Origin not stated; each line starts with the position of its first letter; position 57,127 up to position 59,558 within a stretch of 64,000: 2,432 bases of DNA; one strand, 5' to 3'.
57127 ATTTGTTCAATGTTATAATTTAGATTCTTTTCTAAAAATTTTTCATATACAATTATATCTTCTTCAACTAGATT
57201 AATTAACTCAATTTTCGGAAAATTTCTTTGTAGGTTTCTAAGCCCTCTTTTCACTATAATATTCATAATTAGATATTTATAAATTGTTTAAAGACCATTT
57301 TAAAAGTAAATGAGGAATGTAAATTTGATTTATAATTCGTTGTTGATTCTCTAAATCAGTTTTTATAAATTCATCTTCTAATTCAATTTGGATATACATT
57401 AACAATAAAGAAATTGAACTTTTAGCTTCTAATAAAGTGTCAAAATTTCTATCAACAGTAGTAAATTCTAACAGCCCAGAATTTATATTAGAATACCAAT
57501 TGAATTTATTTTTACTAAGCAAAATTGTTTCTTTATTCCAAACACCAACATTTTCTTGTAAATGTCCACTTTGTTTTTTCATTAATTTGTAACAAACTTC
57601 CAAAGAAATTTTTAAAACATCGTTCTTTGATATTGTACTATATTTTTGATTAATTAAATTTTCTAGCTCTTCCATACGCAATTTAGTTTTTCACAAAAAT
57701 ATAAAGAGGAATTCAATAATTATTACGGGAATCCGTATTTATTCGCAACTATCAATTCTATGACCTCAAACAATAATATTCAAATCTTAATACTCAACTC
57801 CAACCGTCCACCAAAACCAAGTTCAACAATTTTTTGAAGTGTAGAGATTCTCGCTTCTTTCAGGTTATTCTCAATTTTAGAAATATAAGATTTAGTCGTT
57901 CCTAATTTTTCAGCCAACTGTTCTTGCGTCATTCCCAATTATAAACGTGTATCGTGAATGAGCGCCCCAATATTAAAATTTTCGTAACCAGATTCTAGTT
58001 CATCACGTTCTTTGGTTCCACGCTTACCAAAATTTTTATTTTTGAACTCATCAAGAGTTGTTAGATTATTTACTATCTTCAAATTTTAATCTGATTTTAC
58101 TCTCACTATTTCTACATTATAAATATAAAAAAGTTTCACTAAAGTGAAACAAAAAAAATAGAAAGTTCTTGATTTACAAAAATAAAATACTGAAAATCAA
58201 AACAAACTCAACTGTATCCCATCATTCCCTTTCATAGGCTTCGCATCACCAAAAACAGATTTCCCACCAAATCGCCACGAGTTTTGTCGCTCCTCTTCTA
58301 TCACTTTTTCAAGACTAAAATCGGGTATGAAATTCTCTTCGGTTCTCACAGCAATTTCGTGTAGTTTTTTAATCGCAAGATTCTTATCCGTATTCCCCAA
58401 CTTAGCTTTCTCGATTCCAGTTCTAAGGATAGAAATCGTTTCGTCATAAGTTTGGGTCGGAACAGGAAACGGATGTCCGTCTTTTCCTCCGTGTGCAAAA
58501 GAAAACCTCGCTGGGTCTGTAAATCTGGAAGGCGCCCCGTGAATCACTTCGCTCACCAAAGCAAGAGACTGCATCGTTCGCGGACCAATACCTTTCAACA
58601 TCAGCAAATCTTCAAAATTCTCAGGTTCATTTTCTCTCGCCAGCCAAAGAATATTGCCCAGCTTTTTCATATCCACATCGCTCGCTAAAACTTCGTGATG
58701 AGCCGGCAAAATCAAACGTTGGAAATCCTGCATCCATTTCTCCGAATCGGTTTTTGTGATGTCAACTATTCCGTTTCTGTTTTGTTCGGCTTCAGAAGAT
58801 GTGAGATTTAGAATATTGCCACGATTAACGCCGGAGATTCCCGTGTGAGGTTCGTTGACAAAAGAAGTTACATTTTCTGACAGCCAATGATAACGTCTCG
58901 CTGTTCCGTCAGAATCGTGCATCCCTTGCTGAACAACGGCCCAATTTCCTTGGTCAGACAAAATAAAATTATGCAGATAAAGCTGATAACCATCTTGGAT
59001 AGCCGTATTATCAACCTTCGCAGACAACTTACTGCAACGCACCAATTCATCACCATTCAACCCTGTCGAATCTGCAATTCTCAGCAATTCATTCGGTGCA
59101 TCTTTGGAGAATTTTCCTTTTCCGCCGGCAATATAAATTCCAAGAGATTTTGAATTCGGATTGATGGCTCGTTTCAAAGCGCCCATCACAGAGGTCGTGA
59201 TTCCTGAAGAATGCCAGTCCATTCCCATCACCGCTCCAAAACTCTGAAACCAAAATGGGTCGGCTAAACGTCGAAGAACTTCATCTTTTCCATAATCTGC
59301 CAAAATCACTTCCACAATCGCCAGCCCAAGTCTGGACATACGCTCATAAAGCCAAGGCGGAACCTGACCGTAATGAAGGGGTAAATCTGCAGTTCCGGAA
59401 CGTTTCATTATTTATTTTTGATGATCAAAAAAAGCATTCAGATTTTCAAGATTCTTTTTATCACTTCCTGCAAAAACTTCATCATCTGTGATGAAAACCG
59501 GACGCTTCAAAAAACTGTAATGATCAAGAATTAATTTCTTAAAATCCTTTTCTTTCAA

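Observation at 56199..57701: AT-rich three-gene operon whose middle protein looks like a fused HicB antitoxin domain plus HicA-like toxin domain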

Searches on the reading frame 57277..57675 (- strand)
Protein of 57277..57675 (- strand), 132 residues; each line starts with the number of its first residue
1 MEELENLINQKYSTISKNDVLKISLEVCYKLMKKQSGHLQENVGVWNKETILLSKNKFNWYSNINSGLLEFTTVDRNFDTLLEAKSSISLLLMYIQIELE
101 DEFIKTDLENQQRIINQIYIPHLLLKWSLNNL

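Call 7: search_protein_families(library=pfam, proteins=[window:57277-57675:-], max_evalue=1)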
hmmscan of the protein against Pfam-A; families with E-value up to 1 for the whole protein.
window:57277-57675:- (132 aa): 1 family
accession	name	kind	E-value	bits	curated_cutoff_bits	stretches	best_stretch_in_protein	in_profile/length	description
PF11116.13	DUF2624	-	0.061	14.6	24.7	1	3-38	3-38/83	Protein of unknown function (DUF2624)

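Call 8: search_protein_families(library=ncbifam, proteins=[window:57277-57675:-], max_evalue=1)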
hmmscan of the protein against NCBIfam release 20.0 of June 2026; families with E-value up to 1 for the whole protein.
window:57277-57675:- (132 aa): 1 family
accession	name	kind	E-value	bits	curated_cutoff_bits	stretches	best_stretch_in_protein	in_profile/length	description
NF053644.1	MraY_archaea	equivalog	0.11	11.9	450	1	31-125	72-165/340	pseudomurein biosynthesis MraY family phospho-N-acetylmuramoyl-pentapeptide-transferase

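Call 9: search_protein_families(library=padloc, proteins=[window:57277-57675:-], max_evalue=1)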
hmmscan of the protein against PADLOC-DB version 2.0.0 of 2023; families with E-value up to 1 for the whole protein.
window:57277-57675:- (132 aa): 0 families

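Call 37: search_protein_families(library=phrogs, proteins=[window:57277-57675:-], max_evalue=0.1)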
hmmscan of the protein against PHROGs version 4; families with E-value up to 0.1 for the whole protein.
window:57277-57675:- (132 aa): 0 families

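Call 57: find_homologous_proteins(query=window:57277-57675:-, max_evalue=0.01)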
Query window:57277-57675:- (132 aa): 5 proteins with E <= 0.01 among 22 candidates.
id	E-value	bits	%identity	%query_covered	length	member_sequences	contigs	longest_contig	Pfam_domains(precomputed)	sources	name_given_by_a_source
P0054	4.7e-77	274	100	100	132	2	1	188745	-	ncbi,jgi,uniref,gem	ncbi:hypothetical protein [Epilithonimonas sp.]|uniref:hypothetical protein n=1 Tax=Epilithonimonas 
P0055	1.3e-72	260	96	100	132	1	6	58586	-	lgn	-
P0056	2.3e-68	246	89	100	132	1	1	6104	-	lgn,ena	-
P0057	1.3e-63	231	86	100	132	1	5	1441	-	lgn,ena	-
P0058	1.0e-49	186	70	100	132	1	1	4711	-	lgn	-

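Call 59: find_encoding_contigs(protein=P0058, flank=5000, max_places=3)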
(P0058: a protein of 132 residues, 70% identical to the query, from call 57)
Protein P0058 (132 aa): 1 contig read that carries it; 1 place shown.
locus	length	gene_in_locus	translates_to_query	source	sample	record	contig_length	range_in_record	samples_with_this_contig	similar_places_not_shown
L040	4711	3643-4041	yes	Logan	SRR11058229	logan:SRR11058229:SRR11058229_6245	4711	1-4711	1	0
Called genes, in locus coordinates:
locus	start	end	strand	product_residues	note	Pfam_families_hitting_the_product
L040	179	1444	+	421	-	PF11013:DUF2851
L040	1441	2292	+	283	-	PF12826:HHH_2 (faint), PF00633:HHH (faint), PF12836:HHH_3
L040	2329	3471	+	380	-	PF02771:Acyl-CoA_dh_N, PF02770:Acyl-CoA_dh_M, PF00441:Acyl-CoA_dh_1, PF08028:Acyl-CoA_dh_2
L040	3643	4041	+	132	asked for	-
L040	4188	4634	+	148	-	-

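Call 60: find_encoding_contigs(protein=P0056, flank=5000, max_places=3)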
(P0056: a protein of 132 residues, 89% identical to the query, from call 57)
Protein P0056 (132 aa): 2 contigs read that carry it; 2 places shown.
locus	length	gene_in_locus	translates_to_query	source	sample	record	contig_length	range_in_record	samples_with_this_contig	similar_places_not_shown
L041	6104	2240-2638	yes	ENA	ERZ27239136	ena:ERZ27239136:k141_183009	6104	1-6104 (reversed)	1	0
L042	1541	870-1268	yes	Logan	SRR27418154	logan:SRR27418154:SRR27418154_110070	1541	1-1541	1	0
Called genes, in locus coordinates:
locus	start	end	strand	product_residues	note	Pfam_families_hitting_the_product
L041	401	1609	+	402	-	PF05559:DUF763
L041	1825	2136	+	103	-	PF12844:HTH_19, PF13560:HTH_31 (weak), PF01381:HTH_3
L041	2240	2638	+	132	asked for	-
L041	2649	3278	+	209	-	-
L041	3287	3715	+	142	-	-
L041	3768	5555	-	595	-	PF02771:Acyl-CoA_dh_N, PF02770:Acyl-CoA_dh_M, PF00441:Acyl-CoA_dh_1, PF08028:Acyl-CoA_dh_2, PF22924:ACOX_C_alpha1 (faint), PF21263:Acyl-CoA-dh_C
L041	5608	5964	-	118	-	PF05635:23S_rRNA_IVP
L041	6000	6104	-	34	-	?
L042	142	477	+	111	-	PF05973:Gp49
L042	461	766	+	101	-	PF13560:HTH_31 (weak), PF12844:HTH_19, PF01381:HTH_3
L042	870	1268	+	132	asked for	-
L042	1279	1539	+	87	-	?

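Call 65: search_dna_similar(query=window:57277-57675:-, collection=phages, mode=protein, max_evalue=0.01, max_rows=10)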
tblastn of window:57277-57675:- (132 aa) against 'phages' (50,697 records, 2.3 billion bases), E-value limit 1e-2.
No match.

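Call 84: search_solved_structures(query=A8, max_evalue=10)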
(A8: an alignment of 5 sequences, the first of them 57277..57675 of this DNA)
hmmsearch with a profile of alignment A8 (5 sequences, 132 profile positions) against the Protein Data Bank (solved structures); distinct sequences matched with E-value up to 10: 3.
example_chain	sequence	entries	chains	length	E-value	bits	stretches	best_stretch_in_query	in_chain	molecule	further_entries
1dus_A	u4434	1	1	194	0.14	15.6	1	4-52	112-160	MJ0882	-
4kp2_A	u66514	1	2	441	1.2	12.7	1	26-69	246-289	Homoaconitase large subunit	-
4h04_A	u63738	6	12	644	1.5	12.3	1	45-102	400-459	Lacto-N-biosidase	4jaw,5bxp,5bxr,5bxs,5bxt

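Call 85: search_protein_families(library=pfam, proteins=[L040:4188-4634:+, L040:3643-4041:+, P0058], max_evalue=10)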
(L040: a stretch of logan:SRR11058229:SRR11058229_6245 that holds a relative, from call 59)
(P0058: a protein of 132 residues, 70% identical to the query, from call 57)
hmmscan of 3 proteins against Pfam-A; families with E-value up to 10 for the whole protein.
L040:4188-4634:+ (148 aa): 0 families

L040:3643-4041:+ (132 aa): 2 families
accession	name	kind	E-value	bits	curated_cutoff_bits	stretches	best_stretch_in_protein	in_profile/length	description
PF08899.16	DUF1844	-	0.12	13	27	1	64-102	17-54/76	Domain of unknown function (DUF1844)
PF03275.19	GLF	-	0.17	12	26.3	1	15-99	56-131/203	UDP-galactopyranose mutase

P0058 (132 aa): 2 families
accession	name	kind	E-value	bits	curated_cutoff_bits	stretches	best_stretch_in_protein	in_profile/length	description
PF08899.16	DUF1844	-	0.12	13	27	1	64-102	17-54/76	Domain of unknown function (DUF1844)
PF03275.19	GLF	-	0.17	12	26.3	1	15-99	56-131/203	UDP-galactopyranose mutase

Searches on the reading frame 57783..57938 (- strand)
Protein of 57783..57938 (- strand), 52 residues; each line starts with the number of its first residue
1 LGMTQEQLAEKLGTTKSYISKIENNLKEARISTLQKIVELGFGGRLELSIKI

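Call 7: search_protein_families(library=pfam, proteins=[window:57783-57938:-], max_evalue=1)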
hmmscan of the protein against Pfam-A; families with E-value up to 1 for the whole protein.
window:57783-57938:- (52 aa): 20 families
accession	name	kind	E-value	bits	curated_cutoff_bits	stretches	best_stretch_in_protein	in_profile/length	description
PF01381.28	HTH_3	-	3e-13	50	23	1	2-39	9-46/55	Helix-turn-helix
PF12844.13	HTH_19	-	4.1e-08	33.5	30.2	1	2-39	12-49/64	Helix-turn-helix domain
PF13560.12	HTH_31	-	5.3e-06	27.1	27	1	2-39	14-52/64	Helix-turn-helix domain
PF13545.12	HTH_Crp_2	-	0.00033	21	27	1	2-34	22-55/70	Crp-like helix-turn-helix domain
PF13443.12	HTH_26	-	0.00047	20.8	22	1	1-37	9-46/63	Cro/C1-type HTH DNA-binding domain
PF04545.22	Sigma70_r4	-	0.00084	19.2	24.1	1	2-24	20-42/50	Sigma-70, region 4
PF24034.1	DUF7343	-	0.0067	16.7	27.6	1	3-29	19-45/62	Domain of unknown function (DUF7343)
PF17762.8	HTH_ParB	-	0.0071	16.9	22.6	1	2-21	20-39/102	ParB HTH domain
PF12802.13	MarR_2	-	0.0075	16.8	27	1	3-29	21-47/61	MarR family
PF16509.11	KORA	-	0.012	16.2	26.7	1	2-33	30-61/84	TrfB plasmid transcriptional repressor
PF02002.24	TFIIE_alpha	-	0.032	14.5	22.9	1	3-38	28-63/105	TFIIE alpha subunit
PF01047.28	MarR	-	0.035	14.4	24.6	1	2-22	17-37/59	MarR family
PF13744.12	HTH_37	-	0.04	14.1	27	1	2-50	31-79/80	Helix-turn-helix domain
PF13518.12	HTH_28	-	0.056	14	25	1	2-35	12-45/52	Helix-turn-helix domain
PF13413.12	HTH_25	-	0.057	13.7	24.6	1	1-25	9-33/62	Helix-turn-helix domain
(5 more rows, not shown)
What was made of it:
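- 57780..58082 (-): XRE-family HTH gene, the constant first gene of the islet, inactivated in this strain (TTG in place of ATG; TAA nonsense codon at 57939-57941). HTH_3 E 3e-13 on the distal half (call 7).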

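Call 8: search_protein_families(library=ncbifam, proteins=[window:57783-57938:-], max_evalue=1)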
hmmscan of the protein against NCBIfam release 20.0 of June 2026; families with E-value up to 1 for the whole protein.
window:57783-57938:- (52 aa): 21 families
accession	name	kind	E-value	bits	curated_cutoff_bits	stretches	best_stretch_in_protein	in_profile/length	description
TIGR03070.1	couple_hipB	subfamily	1.3e-07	31.4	71.65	1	1-40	14-53/58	type II toxin-antitoxin system Y4mF family antitoxin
NF007408.0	PRK09943.1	equivalog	8.1e-06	25.5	211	1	1-40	19-58/185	HTH-type transcriptional regulator PuuR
NF007271.0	PRK09726.1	equivalog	1e-05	25.4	79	1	2-39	25-62/88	type II toxin-antitoxin system antitoxin HipB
NF003057.0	PRK03975.1-5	subfamily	0.00055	19.6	168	1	2-28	20-46/134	putative transcriptional regulator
NF038310.1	lysogeny_AimR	equivalog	0.0006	19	70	1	2-40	9-47/365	AimR family lysis-lysogeny pheromone receptor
TIGR00270.2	TIGR00270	equivalog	0.00087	19.1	110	1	1-29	87-115/159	multiprotein bridging factor aMBF1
NF003055.0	PRK03975.1-2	equivalog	0.0013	18.5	122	1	2-29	24-51/140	putative transcriptional regulator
TIGR02612.1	mob_myst_A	hypoth_equivalog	0.0015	18.4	122.6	1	1-38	37-76/150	mobile mystery protein A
NF046032.1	TransRegSlrRBacil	equivalog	0.0035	17.4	250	1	2-37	14-50/149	HTH-type transcriptional regulator SlrR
NF041951.1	phage_RstR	subfamily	0.0044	17.3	80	1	2-38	15-51/108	RstR family transcriptional repressor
NF047948.1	male_kill_WMK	equivalog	0.0064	16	300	1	2-38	175-211/300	WO male-killing family protein Wmk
NF004471.0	PRK05803.1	subfamily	0.0066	15.7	252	1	3-26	197-220/235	RNA polymerase sporulation sigma factor SigK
TIGR00721.1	tfx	subfamily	0.0072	16.2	60.25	1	2-29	21-48/137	Tfx family DNA-binding protein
NF038139.1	Reg_Aceta_RamB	equivalog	0.0081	14.8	700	1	2-40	15-53/465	acetate metabolism transcriptional regulator RamB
TIGR02937.1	sigma70-ECF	superfamily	0.0092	15.6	42.9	1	2-28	133-159/165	sigma-70 family RNA polymerase sigma factor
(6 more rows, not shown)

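Call 9: search_protein_families(library=padloc, proteins=[window:57783-57938:-], max_evalue=1)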
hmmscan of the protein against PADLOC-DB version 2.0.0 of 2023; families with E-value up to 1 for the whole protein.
window:57783-57938:- (52 aa): 19 families
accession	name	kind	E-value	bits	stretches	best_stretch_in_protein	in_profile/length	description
PDLC02926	HTH_VI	-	2.1e-11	41.9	1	2-38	14-50/92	-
PDLC03668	Control_protein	-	1.3e-05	23.7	1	2-38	21-57/79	control protein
PDLC03665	Control_protein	-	2.2e-05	22.6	1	2-38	22-58/77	control protein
PDLC04142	capH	-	2.6e-05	23.2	1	2-37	19-54/103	capH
PDLC03944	RmrA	-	6.7e-05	20.1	1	2-39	19-56/384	-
PDLC03953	RmrA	-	0.00015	19.2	1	1-39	17-55/373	-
PDLC04775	PDC-M69A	-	0.00023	19.7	1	2-39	20-57/113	-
PDLC03954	RmrA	-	0.00056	16.9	1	2-39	23-60/380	-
PDLC03949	RmrA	-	0.00077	16.4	1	2-39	15-52/363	-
PDLC03671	Control_protein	-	0.0014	16.9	1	3-35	28-60/84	control protein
PDLC04760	PDC-M64C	-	0.0026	16.1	1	2-37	39-74/93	-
PDLC03947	RmrA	-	0.0035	14.2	1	2-39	24-61/383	-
PDLC03951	RmrA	-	0.0036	14.3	1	2-39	21-58/400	-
PDLC03946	RmrA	-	0.0049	13.6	1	3-39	16-52/357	-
PDLC04759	PDC-M64B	-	0.007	14.4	1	2-37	39-74/135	-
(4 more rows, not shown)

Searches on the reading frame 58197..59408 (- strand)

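Call 7: search_protein_families(library=pfam, proteins=[window:58197-59408:-], max_evalue=1)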
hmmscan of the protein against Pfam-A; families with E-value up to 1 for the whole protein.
window:58197-59408:- (403 aa): 1 family
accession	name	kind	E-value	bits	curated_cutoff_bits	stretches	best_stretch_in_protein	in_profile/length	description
PF05559.16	DUF763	-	1.8e-136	455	35.5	1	5-316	1-319/319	Protein of unknown function (DUF763)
